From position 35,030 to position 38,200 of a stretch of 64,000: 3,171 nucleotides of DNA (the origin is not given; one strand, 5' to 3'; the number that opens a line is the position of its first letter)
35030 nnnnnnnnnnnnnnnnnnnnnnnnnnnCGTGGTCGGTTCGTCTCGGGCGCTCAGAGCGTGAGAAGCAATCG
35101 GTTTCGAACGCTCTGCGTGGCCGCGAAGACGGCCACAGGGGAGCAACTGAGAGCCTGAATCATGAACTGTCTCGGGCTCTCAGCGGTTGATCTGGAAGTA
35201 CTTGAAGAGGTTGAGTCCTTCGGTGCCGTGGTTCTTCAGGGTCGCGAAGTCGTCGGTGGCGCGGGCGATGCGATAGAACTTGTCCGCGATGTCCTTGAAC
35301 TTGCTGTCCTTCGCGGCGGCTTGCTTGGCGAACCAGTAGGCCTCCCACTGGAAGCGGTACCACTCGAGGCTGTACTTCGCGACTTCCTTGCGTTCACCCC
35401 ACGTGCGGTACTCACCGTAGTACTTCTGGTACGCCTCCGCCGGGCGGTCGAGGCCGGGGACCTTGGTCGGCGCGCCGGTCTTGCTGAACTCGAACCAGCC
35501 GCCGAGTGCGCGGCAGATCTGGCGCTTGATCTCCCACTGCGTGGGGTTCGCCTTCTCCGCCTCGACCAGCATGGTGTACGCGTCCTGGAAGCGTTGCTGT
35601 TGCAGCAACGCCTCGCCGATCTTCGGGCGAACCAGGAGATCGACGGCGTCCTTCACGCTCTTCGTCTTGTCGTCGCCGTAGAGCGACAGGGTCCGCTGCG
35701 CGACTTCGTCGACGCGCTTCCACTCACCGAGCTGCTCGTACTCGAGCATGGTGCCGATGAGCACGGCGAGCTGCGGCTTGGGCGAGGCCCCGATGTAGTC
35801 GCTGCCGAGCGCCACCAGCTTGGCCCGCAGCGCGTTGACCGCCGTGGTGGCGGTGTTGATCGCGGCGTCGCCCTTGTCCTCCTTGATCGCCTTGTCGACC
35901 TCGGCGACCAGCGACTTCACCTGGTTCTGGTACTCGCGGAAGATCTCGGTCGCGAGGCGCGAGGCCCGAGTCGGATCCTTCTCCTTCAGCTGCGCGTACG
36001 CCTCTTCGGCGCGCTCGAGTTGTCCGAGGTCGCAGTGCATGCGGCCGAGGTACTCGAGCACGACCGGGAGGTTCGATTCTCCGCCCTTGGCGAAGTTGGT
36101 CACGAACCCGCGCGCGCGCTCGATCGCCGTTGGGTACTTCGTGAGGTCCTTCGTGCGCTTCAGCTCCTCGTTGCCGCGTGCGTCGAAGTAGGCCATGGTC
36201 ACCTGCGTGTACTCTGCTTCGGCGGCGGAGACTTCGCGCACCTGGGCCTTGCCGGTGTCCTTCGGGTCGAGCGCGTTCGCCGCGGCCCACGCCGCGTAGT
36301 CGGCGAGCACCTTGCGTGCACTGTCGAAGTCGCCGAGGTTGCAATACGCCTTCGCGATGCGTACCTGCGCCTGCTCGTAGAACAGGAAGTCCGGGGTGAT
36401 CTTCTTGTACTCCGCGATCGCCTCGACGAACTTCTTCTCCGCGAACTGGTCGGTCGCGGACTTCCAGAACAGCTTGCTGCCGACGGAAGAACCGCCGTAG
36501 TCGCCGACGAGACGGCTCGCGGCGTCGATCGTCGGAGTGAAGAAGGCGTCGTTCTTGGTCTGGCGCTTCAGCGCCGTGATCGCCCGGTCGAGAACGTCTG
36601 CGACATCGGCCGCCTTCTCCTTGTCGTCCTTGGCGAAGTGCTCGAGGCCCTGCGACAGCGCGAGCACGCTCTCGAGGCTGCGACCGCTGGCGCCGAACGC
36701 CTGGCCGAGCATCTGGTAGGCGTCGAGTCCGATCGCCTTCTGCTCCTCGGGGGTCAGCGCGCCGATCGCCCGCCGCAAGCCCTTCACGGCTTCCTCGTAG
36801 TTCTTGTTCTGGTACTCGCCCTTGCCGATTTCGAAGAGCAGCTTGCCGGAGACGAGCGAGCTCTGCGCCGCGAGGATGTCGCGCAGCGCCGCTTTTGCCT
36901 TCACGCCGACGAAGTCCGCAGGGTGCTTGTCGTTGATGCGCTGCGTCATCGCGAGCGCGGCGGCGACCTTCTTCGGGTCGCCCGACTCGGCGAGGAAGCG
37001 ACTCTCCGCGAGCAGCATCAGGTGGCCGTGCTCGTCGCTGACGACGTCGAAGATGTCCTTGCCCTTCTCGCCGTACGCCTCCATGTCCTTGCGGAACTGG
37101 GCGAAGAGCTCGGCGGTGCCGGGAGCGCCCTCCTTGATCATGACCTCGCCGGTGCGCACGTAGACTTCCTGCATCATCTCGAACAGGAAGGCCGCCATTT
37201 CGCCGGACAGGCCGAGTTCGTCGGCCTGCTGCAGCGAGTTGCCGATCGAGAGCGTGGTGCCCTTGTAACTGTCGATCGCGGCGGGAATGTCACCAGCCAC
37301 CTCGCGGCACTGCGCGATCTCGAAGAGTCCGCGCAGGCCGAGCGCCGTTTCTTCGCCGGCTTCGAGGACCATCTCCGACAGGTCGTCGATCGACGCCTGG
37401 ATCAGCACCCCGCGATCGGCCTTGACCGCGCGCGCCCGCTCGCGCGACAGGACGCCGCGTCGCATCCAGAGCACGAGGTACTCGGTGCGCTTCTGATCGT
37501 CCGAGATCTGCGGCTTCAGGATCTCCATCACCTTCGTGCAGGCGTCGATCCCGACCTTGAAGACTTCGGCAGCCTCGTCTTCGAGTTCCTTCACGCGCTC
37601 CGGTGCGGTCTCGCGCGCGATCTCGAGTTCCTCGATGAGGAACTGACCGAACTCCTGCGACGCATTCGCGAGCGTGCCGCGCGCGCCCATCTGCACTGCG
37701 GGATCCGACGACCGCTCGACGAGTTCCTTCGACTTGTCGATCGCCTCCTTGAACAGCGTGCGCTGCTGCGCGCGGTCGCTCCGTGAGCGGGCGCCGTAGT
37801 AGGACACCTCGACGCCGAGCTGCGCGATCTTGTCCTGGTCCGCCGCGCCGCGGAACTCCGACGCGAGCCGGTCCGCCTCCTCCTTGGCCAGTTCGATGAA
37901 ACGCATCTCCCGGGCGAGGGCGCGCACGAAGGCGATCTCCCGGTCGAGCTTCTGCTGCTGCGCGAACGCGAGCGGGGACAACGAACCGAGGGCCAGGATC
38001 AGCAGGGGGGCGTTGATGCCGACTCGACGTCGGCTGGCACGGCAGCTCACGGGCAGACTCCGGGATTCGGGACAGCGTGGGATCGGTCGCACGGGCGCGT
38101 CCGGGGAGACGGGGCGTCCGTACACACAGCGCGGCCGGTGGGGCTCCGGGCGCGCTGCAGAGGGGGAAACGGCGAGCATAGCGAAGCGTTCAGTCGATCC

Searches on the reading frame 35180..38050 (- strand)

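Call 12: search_protein_families(library=pfam, proteins=[window:35180-38050:-], max_evalue=0.001)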
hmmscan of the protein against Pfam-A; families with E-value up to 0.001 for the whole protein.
window:35180-38050:- (956 aa): 7 families
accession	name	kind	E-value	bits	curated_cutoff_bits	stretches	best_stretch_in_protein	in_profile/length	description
PF07719.23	TPR_2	-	4.2e-11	42.5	27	0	664-694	3-33/34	Tetratricopeptide repeat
PF13428.12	TPR_14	-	5e-09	36.4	23.5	0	561-586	3-28/44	Tetratricopeptide repeat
PF14559.12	TPR_19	-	6.5e-09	36.4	25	1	536-591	2-57/68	Tetratricopeptide repeat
PF13424.12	TPR_12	-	6.2e-06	26.7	30.1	0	408-471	9-74/77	Tetratricopeptide repeat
PF13174.12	TPR_6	-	7.1e-06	26.8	26.3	0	560-585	1-26/33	Tetratricopeptide repeat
PF00515.34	TPR_1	-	0.00013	22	27.8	0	667-693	6-32/34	Tetratricopeptide repeat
PF13176.12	TPR_7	-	0.00034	20.9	27.9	0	668-694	5-33/36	Tetratricopeptide repeat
